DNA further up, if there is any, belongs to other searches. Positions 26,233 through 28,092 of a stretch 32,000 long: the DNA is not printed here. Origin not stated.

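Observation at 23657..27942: MoxR-class AAA+ / VWA-MIDAS pair with a membrane partner and an acidic protein at the hinge of the filament locus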

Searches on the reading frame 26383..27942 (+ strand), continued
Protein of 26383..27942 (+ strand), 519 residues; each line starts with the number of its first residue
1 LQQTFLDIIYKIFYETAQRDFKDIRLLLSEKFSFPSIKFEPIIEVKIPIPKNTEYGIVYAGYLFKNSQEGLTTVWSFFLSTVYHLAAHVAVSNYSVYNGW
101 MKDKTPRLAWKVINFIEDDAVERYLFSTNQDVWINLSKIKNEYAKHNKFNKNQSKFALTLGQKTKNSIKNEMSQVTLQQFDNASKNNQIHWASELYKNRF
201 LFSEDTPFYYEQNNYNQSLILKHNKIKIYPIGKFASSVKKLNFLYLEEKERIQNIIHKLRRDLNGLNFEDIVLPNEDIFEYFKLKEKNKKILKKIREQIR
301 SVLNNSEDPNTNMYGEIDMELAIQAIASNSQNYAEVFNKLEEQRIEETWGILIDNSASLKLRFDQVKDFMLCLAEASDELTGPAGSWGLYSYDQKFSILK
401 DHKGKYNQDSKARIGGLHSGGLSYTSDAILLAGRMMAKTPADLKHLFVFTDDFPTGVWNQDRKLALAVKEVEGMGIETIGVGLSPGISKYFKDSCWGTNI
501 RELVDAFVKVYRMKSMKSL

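Call 27: search_solved_structures(query=A1, max_evalue=1, show_alignments=3)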
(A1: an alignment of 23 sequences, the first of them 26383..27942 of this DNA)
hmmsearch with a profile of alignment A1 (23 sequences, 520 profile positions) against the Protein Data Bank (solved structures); distinct sequences matched with E-value up to 1: 17.
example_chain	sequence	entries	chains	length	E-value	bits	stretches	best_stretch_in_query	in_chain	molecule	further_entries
9qhd_G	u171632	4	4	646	1.2e-05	27.3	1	320-488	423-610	Nitric oxide reductase NorD protein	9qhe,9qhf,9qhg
9han_A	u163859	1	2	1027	3.5e-05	25.7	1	440-486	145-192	Collagen type VI alpha 1 chain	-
21vt_A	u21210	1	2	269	0.00011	24.1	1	429-510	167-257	Cobaltochelatase subunit CobT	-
9uka_G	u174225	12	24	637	0.00024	23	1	429-510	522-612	Cobaltochelatase subunit CobT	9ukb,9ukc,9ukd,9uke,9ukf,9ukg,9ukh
8uin_J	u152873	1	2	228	0.16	13.7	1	323-363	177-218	Complement factor B Bb fragment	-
4cn8_A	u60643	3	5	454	0.18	13.5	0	442-497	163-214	PROXIMAL THREAD MATRIX PROTEIN 1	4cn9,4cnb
9qh6_G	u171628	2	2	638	0.19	13.4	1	330-465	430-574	von Willebrand factor, type A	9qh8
9u62_B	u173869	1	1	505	0.54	11.9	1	323-363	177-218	Complement factor B Bb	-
6rur_J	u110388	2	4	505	0.54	11.9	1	323-363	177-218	Complement factor B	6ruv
2win_I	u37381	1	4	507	0.54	11.9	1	323-363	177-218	COMPLEMENT FACTOR B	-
7noz_F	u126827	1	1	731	0.92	11.2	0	323-363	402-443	Complement factor B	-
2xwb_F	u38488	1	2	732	0.92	11.1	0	323-363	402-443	COMPLEMENT FACTOR B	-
11mg_D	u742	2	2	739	0.93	11.1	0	323-363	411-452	Complement factor B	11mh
2xwj_I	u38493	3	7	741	0.94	11.1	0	323-363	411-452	COMPLEMENT FACTOR B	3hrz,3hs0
2ok5_A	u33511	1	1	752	0.96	11.1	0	323-363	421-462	Complement factor B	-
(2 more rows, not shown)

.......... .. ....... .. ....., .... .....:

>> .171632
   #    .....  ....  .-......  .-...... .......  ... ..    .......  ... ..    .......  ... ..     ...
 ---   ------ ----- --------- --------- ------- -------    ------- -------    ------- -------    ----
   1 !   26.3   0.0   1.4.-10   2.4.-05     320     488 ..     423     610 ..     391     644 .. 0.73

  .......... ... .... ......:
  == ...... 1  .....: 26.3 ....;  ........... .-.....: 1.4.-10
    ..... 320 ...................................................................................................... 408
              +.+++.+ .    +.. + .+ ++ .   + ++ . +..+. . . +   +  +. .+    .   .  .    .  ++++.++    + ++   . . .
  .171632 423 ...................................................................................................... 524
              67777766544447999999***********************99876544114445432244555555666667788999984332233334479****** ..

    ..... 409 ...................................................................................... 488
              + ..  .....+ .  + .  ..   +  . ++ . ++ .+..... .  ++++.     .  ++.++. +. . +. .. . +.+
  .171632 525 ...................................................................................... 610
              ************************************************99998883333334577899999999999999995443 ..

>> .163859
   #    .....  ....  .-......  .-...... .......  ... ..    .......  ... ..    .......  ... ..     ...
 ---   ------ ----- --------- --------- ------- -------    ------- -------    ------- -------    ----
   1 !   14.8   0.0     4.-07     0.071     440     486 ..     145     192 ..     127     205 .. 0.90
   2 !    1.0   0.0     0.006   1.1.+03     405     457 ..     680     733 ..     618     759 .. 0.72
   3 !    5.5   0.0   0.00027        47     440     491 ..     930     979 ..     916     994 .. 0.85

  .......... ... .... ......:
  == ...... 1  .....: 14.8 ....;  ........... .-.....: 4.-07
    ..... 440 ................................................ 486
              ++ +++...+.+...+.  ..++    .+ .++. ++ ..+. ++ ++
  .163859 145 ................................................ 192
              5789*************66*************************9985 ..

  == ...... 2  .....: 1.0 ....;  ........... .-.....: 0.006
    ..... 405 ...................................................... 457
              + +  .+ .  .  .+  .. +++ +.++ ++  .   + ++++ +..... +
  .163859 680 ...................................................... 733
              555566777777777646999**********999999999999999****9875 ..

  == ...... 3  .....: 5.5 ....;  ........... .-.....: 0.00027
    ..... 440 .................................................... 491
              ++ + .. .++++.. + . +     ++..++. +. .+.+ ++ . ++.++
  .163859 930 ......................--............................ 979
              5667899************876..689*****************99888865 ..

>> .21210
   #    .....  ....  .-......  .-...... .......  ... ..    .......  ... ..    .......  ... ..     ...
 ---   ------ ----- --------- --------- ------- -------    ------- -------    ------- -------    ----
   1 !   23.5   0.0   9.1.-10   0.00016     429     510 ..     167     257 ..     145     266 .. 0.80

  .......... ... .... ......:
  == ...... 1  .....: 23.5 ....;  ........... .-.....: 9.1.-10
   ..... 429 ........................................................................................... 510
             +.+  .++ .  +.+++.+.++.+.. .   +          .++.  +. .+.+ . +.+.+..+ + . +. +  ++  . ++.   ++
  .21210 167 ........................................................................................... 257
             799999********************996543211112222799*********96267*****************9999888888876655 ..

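Call 29: search_protein_families(library=pfam, alignment_id=A1, max_evalue=1)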
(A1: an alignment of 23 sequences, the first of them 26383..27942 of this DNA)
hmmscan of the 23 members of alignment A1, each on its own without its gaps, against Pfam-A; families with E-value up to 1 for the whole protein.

A. member 1, window:26383-27942:+ (519 aa): 3 families
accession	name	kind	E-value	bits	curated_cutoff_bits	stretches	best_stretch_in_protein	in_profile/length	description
PF12872.13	OST-HTH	-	0.018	15.4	23.8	1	125-148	12-35/71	OST-HTH/LOTUS domain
PF25802.1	WWC1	-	0.056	13.8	27.8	1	247-302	70-121/135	WWC1-like, helical hairpin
PF11969.13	DcpS_C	-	0.61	11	24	1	271-306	38-73/114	Scavenger mRNA decapping enzyme C-term binding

B. families by the number of members that match (of 23 scanned): 32 families (the first 25 are shown)
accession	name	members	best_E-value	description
PF13519.12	VWA_2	18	1.1e-12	von Willebrand factor type A domain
PF00092.34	VWA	16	4.6e-15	von Willebrand factor type A domain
PF11775.14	CobT_C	12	1.8e-05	Cobalamin biosynthesis protein CobT VWA domain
PF01882.25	DUF58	5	1.4e-05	Protein of unknown function DUF58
PF11969.13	DcpS_C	4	0.0014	Scavenger mRNA decapping enzyme C-term binding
PF25106.1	VWA_4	4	0.0033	von Willebrand factor A domain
PF24670.1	DUF7653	4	0.024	Domain of unknown function (DUF7653)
PF06877.16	RraB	4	0.075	Regulator of ribonuclease activity B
PF03257.18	Adhesin_P1_C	4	0.12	Mycoplasma adhesin P1, C-terminal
PF25032.1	N-HEAT_ATR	3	0.041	Serine/threonine-protein kinase ATR, N-HEAT region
PF00817.25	IMS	2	0.019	impB/mucB/samB family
PF25823.1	Ams2-SPT21_N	2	0.058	Ams2/SPT21 N-terminal domain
PF08656.15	DASH_Dad3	2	0.36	DASH complex subunit Dad3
PF07002.22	Copine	1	0.0049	Copine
PF12631.12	MnmE_helical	1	0.014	MnmE helical domain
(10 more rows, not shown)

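Call 30: find_related_loci(query=A1, collection=genome_contigs, flank=10000)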
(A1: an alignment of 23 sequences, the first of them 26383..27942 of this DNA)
Query A1 (519 aa) in genome_contigs; peptide patterns used: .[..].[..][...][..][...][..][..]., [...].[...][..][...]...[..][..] (x = any residue, [..] = any of these).
150 stretches matched a pattern; 104 encode a relative of the query (tblastn E <= 1e-3); the best 80 are kept; 79 distinct loci.
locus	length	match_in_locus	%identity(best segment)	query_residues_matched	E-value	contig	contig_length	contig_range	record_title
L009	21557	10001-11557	87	1-519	0e+0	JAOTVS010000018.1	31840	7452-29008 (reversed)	MAG: Nitrosopumilus sp. isolate 13_May_SF_Bin54 13_May_SF_Bin54_scaffold_832_c1, whole genome shotgun sequence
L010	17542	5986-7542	71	1-519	0e+0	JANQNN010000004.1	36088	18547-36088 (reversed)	MAG: Nitrosopumilaceae archaeon isolate PL23a_bin.18 k99_647161, whole genome shotgun sequence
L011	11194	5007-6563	74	1-519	0e+0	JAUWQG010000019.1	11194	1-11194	MAG: Nitrososphaerota archaeon isolate CSMAG_2496 CSMAG_2496_k141_629492_length_11194_cov_8.0917, whole genome shotgun s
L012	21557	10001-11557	73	1-519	0e+0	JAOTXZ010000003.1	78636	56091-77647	MAG: Nitrosopumilus sp. isolate 21_Jan_SF_Bin31 21_Jan_SF_Bin31_scaffold_128_c1, whole genome shotgun sequence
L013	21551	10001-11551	71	1-517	0e+0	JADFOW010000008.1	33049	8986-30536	MAG: Thaumarchaeota archaeon isolate B6T1L6 B6T1L6_NODE213, whole genome shotgun sequence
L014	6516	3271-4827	71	1-519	0e+0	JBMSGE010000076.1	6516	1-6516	MAG: Nitrosopumilaceae archaeon isolate CJ_V2_S8_50percent_ser_metabat.9 NODE_4176_length_6516_cov_8.102151, whole genom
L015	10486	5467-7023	70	1-519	0e+0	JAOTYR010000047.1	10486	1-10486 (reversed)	MAG: Nitrosopumilus sp. isolate 21_Jan_SF_Bin51 21_Jan_SF_Bin51_scaffold_5237_c1, whole genome shotgun sequence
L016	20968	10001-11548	69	1-517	0e+0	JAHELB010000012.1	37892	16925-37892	MAG: Nitrosopumilaceae archaeon isolate Ww602 NODE_2186_length_37892_cov_8.539435, whole genome shotgun sequence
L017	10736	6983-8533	71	1-517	0e+0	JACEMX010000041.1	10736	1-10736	MAG: Candidatus Nitrosomaritimum aestuariumsis isolate S2bin1 contig_44, whole genome shotgun sequence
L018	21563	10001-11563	36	2-512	1e-110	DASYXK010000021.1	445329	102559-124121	MAG TPA_asm: Nitrosopumilaceae archaeon isolate SMAG_U6306 k141_918903, whole genome shotgun sequence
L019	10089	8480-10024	35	4-516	8e-108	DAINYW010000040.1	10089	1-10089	MAG TPA_asm: Nitrosopumilaceae archaeon isolate CTOTU4096 NODE_5532_length_10089_cov_15.750947, whole genome shotgun seq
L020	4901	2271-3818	36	5-516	6e-108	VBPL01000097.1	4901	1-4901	MAG: Thaumarchaeota archaeon isolate TA_9 14_1009_16_40cm_scaffold_186691, whole genome shotgun sequence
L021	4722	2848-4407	36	2-519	2e-107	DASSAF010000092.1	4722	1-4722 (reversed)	MAG TPA_asm: Nitrosopumilaceae archaeon isolate SMAG_U15628 k141_218580, whole genome shotgun sequence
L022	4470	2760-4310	37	2-513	1e-105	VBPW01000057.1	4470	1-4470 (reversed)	MAG: Thaumarchaeota archaeon isolate TA_20 14_0927_12_40cm_scaffold_24743, whole genome shotgun sequence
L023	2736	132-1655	37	4-515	7e-109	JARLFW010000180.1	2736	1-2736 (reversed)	MAG: Nitrosotalea sp. isolate MAG_BO56 MetaBAT2_Bin_56_Oxic_k141_2602049, whole genome shotgun sequence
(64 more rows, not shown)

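Call 38: predict_structure(alignment_id=A1)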
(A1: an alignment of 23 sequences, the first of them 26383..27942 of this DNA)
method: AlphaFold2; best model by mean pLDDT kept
length: 519 residues; sequences in the alignment: 23
mean_pLDDT: 81.6   pTM: 0.78
mean pLDDT of the five models: 81.6, 81.3, 79.9, 79.8, 77.7
residues with pLDDT >= 90: 181; 70-90: 245; 50-70: 57; < 50: 36
segments of 3 or more residues with pLDDT < 50: 304-319, 332-343
pLDDT, mean of each block of 10 residues (from residue 1): 83 92 87 86 89 89 90 94 94 90 86 89 93 92 70 54 82 84 90 86 58 54 85 95 90 87 87 87 88 74 45 42 55 42 68 89 86 84 83 92 86 90 91 91 90 76 92 93 83 86 85 69
secondary structure, 60 per line:
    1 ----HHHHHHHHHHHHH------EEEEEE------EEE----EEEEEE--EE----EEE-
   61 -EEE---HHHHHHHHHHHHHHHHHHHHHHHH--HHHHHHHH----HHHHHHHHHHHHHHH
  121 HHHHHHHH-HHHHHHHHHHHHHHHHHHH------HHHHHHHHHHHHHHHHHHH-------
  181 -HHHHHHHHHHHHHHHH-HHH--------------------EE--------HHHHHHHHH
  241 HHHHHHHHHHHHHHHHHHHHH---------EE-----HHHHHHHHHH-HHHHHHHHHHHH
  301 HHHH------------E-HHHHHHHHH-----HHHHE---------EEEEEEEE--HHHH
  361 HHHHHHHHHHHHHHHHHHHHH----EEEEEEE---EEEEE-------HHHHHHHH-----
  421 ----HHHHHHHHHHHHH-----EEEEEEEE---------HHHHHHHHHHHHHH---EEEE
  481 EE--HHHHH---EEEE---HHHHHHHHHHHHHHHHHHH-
elements in order: H5-17 E24-29 E36-38 E43-48 E57-59 E62-64 H68-91 H94-101 H106-128 H130-148 H155-173 H182-197 H232-261 H278-287 H289-304 H319-327 H333-336 E347-354 H357-381 E386-392 E396-400 H408-415 H425-437 E443-450 H460-473 E477-482 H485-489 E493-496 H500-518

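Call 41: fold_search(model_id=the predicted structure, library=pdb)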
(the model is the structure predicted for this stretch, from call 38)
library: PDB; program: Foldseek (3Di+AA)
matches with E <= 10: 893; with E <= 0.001: 147
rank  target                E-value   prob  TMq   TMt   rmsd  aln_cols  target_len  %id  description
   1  9qh6_G                3.4e-09  1.00  0.33  0.56   7.7       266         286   16  NorQ in complex with NorD VWA domain from Paracoccus denitrificans (released 2026-03-25)
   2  9qhd_G                7.4e-09  1.00  0.34  0.64   5.8       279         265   16  NorQD complex state 1 from Jhaorihella thermophila (released 2026-03-25)
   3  9qhe_G                1.9e-08  1.00  0.32  0.65   5.5       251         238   16  NorQD complex state 2 from Jhaorihella thermophila (released 2026-03-25)
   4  9qhg_G                4.9e-08  1.00  0.33  0.67   6.8       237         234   18  NorQD complex state 4 from Jhaorihella thermophila (released 2026-03-25)
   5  9qh8_G                1.0e-07  1.00  0.32  0.59   6.3       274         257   15  reduced NorQ-NorD VWA domain complex from Paracoccus denitrificans (released 2026-03-25)
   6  8ql1_C                1.2e-07  1.00  0.35  0.71   5.6       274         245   11  Crystal structure of the human MDN1-MIDAS/NLE1-UBL complex (released 2025-04-09)
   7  8ql1_G                2.5e-07  1.00  0.33  0.69   5.6       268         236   12  Crystal structure of the human MDN1-MIDAS/NLE1-UBL complex (released 2025-04-09)
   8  8ql1_A                7.4e-07  1.00  0.34  0.70   5.1       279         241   12  Crystal structure of the human MDN1-MIDAS/NLE1-UBL complex (released 2025-04-09)
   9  6qt8                  7.8e-07  1.00  0.32  0.52   7.5       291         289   13  Crystal structure of Rea1-MIDAS domain from Chaetomium thermophilum (released 2019-08-07)
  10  8fz4_A                2.7e-06  1.00  0.28  0.75   3.2       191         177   15  The von Willebrand factor A domain of Anthrax toxin receptor 2 (released 2023-03-01)
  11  6qtb_A                2.9e-06  1.00  0.32  0.61   5.7       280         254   11  Crystal structure of Rea1-MIDAS/Ytm1-UBL complex from Chaetomium thermophilum (released 2019-08-07)
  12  9ykb_B                6.0e-06  1.00  0.29  0.55   4.1       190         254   14  The von Willebrand factor A domain of human capillary morphogenesis gene II, fused to the 1TEL crystallization chapero (released 2025-10-22)
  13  6qta_A                6.7e-06  1.00  0.33  0.63   6.5       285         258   10  Crystal structure of Rea1-MIDAS/Rsa4-UBL complex from Chaetomium thermophilum (released 2019-08-07)
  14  9p97_A                6.7e-06  1.00  0.26  0.18   4.8       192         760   17  CryoEM structure of the closed integrin alphaEbeta7 bound to fab LF61 (released 2025-09-24)
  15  9ykb_A                7.4e-06  1.00  0.29  0.55   4.0       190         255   14  The von Willebrand factor A domain of human capillary morphogenesis gene II, fused to the 1TEL crystallization chapero (released 2025-10-22)
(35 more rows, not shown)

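Call 74: search_protein_families(library=pfam, proteins=[L006:11685-12212:-, L006:12253-12924:-, L006:8532-8801:+, L001:17974-18621:-, L001:15515-17959:+], max_evalue=0.5)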
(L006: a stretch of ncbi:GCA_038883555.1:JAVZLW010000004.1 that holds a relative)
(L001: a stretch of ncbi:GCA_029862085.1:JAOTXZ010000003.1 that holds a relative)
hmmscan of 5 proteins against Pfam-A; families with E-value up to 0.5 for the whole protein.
L006:11685-12212:- (175 aa): 1 family
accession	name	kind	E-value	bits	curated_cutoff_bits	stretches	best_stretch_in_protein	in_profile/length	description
PF00318.25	Ribosomal_S2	-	0.04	13.6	26.1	1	11-106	66-170/216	Ribosomal protein S2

L006:12253-12924:- (223 aa): 5 families
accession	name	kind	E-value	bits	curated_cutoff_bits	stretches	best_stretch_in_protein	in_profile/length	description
PF04949.18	Transcrip_act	-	0.00031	21.1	27.5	1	45-102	33-90/154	Transcriptional activator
PF24002.1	DUF7318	-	0.012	16.1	27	1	135-216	44-122/128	Family of unknown function (DUF7318)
PF15652.11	Tox-SHH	-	0.21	12.8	22.7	0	145-210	24-90/96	HNH/Endo VII superfamily toxin with a SHH signature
PF07817.19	GLE1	-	0.43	10.3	24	0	52-167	15-120/250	GLE1-like protein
PF06122.16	TraH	-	0.47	10.2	25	0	53-101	281-329/358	Conjugative relaxosome accessory transposon protein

L006:8532-8801:+ (89 aa): 2 families
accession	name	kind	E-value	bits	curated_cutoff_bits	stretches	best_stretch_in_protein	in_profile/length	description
PF23383.1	Beta-prop_IFT140_1st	-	0.09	11.9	27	1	15-58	119-162/406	IFT140 first beta-propeller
PF24490.1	DUF7585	-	0.14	12.3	27.4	1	7-50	126-168/193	Domain of unknown function (DUF7585)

L001:17974-18621:- (215 aa): 2 families
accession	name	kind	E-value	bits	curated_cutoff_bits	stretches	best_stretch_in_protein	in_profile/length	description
PF00072.30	Response_reg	-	1.8e-15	57.5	30.2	1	5-106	2-102/111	Response regulator receiver domain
PF11537.13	NitrOD5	-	0.052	14.1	27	1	130-188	4-61/94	Nitrosopumilus output domain 5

L001:15515-17959:+ (814 aa): 4 families
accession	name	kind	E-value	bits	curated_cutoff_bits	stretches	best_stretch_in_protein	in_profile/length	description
PF02369.22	Big_1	-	0.0001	22.7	34.9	1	665-715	30-82/93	Bacterial Ig-like domain (group 1)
PF10882.14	bPH_5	-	0.035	14.6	22.5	1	180-204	46-70/100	Bacterial PH domain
PF13584.12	BatD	-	0.17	13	24.1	1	647-729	6-92/92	BatD DUF11 like domain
PF16444.10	DUF5041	-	0.34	11.5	28.2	0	79-115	86-122/192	Domain of unknown function (DUF5041)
